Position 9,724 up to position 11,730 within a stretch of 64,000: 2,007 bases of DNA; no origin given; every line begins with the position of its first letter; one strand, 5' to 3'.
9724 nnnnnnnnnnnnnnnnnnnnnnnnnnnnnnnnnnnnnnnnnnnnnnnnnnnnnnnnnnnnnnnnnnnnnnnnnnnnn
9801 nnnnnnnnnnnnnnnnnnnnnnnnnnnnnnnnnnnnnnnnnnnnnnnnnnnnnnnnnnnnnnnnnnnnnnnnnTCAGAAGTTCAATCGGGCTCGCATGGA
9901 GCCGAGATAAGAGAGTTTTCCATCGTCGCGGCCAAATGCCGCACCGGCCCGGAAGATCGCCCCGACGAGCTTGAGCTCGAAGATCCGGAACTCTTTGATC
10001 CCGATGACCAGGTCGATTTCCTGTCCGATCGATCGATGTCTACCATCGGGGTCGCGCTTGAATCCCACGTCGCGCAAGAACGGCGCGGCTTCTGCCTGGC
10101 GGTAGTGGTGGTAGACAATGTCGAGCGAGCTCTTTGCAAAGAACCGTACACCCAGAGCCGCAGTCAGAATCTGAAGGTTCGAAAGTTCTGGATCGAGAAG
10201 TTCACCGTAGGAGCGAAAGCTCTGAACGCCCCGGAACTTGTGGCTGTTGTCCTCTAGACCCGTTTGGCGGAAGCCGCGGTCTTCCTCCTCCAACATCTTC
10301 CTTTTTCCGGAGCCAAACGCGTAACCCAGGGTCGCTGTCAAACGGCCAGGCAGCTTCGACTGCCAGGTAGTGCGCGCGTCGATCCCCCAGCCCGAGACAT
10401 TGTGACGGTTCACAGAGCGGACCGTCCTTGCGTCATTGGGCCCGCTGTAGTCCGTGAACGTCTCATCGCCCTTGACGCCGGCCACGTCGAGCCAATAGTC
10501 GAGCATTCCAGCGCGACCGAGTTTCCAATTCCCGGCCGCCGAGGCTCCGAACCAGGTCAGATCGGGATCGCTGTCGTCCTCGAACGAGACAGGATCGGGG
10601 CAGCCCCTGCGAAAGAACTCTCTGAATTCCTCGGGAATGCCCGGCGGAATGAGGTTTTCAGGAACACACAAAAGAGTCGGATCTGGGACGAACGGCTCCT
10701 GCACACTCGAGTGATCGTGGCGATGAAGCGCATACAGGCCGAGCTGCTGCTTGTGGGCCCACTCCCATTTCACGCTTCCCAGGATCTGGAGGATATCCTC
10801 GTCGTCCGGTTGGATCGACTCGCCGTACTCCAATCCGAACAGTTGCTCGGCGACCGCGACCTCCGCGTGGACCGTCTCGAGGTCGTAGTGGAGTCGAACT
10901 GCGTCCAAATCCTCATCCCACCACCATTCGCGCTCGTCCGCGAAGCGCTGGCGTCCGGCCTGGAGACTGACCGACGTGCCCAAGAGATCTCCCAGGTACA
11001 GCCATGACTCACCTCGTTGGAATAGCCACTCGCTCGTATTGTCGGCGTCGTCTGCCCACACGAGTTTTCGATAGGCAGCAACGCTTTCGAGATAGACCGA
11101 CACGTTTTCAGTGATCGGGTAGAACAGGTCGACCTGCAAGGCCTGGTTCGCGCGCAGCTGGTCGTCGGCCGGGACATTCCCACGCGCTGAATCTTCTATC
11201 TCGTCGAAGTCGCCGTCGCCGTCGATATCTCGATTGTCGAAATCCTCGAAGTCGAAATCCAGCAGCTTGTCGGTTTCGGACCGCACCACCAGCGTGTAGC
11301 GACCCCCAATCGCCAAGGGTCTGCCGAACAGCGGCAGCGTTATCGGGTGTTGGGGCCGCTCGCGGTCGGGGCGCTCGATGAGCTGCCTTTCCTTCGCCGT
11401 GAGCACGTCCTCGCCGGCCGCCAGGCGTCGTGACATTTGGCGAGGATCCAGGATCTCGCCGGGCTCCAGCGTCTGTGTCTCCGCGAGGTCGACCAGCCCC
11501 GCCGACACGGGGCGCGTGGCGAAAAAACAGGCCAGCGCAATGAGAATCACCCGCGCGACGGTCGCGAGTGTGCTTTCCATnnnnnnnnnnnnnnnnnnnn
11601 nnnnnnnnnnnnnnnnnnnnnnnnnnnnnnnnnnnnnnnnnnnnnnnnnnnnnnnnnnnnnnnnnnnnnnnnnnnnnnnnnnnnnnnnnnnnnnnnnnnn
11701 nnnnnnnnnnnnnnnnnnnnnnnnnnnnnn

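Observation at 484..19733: Four sigma-54 promoter matches plus an NtrC-type activator tie the left 19 kb into one putative regulon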

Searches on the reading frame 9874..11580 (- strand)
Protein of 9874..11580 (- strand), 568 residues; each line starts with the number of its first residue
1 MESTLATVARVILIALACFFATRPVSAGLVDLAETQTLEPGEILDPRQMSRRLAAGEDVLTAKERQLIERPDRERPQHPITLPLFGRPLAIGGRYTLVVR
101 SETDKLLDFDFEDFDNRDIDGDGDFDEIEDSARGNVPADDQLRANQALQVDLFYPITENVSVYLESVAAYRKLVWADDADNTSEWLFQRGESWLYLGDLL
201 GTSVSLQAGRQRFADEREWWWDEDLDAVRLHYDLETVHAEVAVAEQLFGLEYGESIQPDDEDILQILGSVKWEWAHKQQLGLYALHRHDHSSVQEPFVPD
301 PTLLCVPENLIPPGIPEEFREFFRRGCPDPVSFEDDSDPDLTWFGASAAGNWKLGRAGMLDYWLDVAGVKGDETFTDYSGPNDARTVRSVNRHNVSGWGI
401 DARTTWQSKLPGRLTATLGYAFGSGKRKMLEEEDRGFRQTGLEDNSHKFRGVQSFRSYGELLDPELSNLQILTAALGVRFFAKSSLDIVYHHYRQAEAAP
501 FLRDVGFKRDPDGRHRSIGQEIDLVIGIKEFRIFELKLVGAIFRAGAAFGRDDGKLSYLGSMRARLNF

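Call 8: search_protein_families(library=pfam, proteins=[window:9874-11580:-])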
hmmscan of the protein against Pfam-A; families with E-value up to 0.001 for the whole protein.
window:9874-11580:- (568 aa): 1 family
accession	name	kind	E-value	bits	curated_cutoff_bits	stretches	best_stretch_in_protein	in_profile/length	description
PF13372.12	Alginate_exp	-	3.1e-26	92.5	25.2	1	193-555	82-387/395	Alginate export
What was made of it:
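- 9874..11580 (-): Alginate_exp-family outer-membrane barrel; the start may be 11616 as in the NCBI gene call. Pfam, 92.5 bits (call 8).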

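Call 17: find_related_loci(query=window:9874-11580:-, collection=genome_contigs, flank=10000)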
Query window:9874-11580:- (568 aa) in genome_contigs; peptide patterns used: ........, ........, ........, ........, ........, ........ (x = any residue, [..] = any of these).
152 stretches matched a pattern; 7 encode a relative of the query (tblastn E <= 1e-3); 7 distinct loci.
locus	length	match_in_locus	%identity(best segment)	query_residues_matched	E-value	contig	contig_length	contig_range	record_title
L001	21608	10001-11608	56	39-568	0e+0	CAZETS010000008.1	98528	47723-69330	MAG TPA_asm: uncultured Spirochaetaceae bacterium isolate SRP077602_co10_279 genome assembly, contig: NODE_440_length_98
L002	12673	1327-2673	39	58-557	2e-100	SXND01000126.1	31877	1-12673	MAG: Proteobacteria bacterium isolate F1-120-MAGs186 F1-120__c429694, whole genome shotgun sequence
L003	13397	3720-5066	37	67-568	1e-89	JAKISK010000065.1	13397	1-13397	MAG: Thiomicrorhabdus sp. isolate D96SM.bin.15 NODE_3352_length_13397_cov_26.190053, whole genome shotgun sequence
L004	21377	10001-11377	39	65-568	2e-87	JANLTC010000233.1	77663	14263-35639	MAG: Deltaproteobacteria bacterium isolate OTE_25_metabat_248 OTE_25_k141_2299469, whole genome shotgun sequence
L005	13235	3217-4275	32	142-568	7e-52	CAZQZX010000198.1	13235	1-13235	MAG TPA_asm: uncultured Planctomycetota bacterium isolate SRP135972_co2_212 genome assembly, contig: NODE_5004_length_13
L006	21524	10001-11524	45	43-568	2e-134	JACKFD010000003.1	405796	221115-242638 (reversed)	MAG: Spirochaetaceae bacterium isolate HK-STAS-MYXO-51 HK-STAS-MYXO-51_3, whole genome shotgun sequence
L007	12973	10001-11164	30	89-551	3e-47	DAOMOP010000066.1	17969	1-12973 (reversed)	MAG TPA_asm: Rhodocyclaceae bacterium isolate AMR_MDS_5883 NODE_1366_length_17969_cov_5.248074, whole genome shotgun seq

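Call 20: search_protein_families(library=ncbifam, proteins=[window:9874-11580:-], max_evalue=0.00001)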
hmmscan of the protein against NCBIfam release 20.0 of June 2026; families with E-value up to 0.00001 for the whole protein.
window:9874-11580:- (568 aa): 0 families
